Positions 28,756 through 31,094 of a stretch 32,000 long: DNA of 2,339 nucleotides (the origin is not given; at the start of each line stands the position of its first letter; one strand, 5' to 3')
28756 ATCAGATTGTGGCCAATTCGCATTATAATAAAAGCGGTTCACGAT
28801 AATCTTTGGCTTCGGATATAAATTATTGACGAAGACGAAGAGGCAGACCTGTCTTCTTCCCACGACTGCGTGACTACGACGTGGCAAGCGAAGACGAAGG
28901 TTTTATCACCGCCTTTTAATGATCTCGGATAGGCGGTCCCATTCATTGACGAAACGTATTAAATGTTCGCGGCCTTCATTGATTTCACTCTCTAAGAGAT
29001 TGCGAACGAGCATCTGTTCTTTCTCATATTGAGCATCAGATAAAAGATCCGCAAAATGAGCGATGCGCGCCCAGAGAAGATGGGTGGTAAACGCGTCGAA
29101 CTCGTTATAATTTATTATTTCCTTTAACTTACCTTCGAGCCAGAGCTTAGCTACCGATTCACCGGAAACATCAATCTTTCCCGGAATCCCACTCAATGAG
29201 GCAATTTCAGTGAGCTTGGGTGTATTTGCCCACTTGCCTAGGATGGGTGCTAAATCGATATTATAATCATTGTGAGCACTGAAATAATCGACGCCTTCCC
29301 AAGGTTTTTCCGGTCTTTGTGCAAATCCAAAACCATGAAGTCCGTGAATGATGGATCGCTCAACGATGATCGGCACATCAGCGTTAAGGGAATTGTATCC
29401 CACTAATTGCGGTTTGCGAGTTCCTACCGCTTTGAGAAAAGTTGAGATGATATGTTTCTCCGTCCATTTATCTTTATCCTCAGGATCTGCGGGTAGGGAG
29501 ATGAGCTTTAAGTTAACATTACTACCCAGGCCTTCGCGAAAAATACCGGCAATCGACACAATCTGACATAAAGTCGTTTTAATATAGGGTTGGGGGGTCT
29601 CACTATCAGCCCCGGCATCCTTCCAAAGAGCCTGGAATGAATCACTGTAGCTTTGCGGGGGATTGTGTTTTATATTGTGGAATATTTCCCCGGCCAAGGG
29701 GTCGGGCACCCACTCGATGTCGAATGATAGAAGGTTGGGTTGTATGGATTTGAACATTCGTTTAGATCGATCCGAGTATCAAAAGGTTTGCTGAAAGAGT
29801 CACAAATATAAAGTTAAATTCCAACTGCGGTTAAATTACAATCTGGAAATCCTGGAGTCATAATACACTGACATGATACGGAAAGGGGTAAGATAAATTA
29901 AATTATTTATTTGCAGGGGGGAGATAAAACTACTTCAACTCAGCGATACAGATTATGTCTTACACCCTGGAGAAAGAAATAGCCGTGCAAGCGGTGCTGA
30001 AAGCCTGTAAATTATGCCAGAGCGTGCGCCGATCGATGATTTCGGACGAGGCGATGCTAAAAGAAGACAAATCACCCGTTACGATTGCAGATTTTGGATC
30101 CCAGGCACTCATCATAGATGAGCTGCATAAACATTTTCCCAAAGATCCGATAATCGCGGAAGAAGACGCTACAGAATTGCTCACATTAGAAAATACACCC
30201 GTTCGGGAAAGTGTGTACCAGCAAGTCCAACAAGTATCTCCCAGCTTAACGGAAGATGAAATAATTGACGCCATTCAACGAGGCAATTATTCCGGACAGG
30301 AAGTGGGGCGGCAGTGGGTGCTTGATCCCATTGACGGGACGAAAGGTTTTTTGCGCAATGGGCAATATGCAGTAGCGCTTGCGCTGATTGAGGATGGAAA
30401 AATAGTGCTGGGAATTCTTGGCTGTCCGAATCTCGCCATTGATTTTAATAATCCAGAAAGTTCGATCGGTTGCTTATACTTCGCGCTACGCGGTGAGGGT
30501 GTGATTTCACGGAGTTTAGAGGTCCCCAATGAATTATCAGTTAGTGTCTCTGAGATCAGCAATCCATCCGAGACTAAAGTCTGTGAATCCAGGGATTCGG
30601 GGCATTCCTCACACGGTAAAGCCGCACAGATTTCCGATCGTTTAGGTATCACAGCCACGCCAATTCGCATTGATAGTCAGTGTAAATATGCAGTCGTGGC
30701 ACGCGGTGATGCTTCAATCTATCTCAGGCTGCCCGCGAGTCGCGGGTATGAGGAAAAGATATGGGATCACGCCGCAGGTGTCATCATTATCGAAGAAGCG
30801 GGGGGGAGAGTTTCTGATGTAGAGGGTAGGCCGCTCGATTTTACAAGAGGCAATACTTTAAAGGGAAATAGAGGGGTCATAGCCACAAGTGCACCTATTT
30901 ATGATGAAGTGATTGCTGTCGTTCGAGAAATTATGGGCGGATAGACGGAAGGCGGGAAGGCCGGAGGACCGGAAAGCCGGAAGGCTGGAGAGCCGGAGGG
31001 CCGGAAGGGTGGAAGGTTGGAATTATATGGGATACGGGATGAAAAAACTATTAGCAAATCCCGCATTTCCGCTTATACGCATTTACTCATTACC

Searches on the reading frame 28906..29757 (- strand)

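Call 12: search_protein_families(library=pfam, proteins=[window:28906-29757:-])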
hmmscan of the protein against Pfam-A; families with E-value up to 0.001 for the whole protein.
window:28906-29757:- (283 aa): 1 family
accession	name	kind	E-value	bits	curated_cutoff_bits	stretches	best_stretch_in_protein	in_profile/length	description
PF10108.15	DNA_pol_B_exo2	-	3.7e-48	164.5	24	1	57-273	2-213/213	Predicted 3'-5' exonuclease related to the exonuclease domain of PolB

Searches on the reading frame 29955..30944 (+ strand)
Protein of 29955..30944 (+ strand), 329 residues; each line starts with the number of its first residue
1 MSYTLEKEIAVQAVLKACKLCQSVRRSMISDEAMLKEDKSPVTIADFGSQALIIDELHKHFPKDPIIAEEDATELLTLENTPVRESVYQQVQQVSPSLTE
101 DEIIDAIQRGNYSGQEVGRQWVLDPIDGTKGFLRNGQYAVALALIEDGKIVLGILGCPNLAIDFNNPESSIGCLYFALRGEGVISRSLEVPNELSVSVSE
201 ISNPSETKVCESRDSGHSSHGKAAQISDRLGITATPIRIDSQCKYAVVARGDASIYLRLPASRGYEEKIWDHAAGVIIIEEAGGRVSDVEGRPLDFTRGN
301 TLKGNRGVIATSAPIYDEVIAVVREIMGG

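Call 33: search_protein_families(library=pfam, proteins=[window:29955-30944:+], max_evalue=0.01)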
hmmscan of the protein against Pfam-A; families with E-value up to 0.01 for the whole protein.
window:29955-30944:+ (329 aa): 1 family
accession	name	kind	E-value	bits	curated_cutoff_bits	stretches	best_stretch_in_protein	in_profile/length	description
PF00459.30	Inositol_P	-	4.1e-49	167.9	27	1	8-320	7-263/271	Inositol monophosphatase family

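Call 60: find_encoding_contigs(protein=window:29955-30944:+, flank=10000, max_places=2)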
Protein window:29955-30944:+ (329 aa): 3 contigs read that carry it; 2 places shown.
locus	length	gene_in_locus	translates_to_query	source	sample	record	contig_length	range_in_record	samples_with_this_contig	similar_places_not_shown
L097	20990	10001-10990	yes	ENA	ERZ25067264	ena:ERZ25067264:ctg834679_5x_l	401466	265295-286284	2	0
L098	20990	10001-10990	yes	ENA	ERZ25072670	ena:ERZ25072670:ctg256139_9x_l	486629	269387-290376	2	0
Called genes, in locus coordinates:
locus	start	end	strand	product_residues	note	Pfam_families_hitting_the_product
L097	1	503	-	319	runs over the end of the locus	PF05721:PhyH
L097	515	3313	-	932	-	PF01839:FG-GAP (faint), PF13517:FG-GAP_3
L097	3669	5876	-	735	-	PF19081:Ig_7, PF13927:Ig_3 (faint)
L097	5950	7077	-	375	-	PF03747:ADP_ribosyl_GH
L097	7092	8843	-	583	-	PF00474:SSF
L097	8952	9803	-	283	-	PF10108:DNA_pol_B_exo2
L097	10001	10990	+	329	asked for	PF00459:Inositol_P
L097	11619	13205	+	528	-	PF00989:PAS, PF13188:PAS_8 (weak), PF08447:PAS_3, PF08448:PAS_4, PF13426:PAS_9, PF00512:HisKA, PF02518:HATPase_c, PF00072:Response_reg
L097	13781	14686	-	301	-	PF12951:PATR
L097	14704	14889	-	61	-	-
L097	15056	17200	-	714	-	PF12951:PATR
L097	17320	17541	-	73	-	-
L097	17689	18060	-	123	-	PF03575:Peptidase_S51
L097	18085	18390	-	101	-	PF03575:Peptidase_S51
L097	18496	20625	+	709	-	PF12867:DinB_2, PF03781:FGE-sulfatase, PF13847:Methyltransf_31 (faint)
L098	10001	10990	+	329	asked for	PF00459:Inositol_P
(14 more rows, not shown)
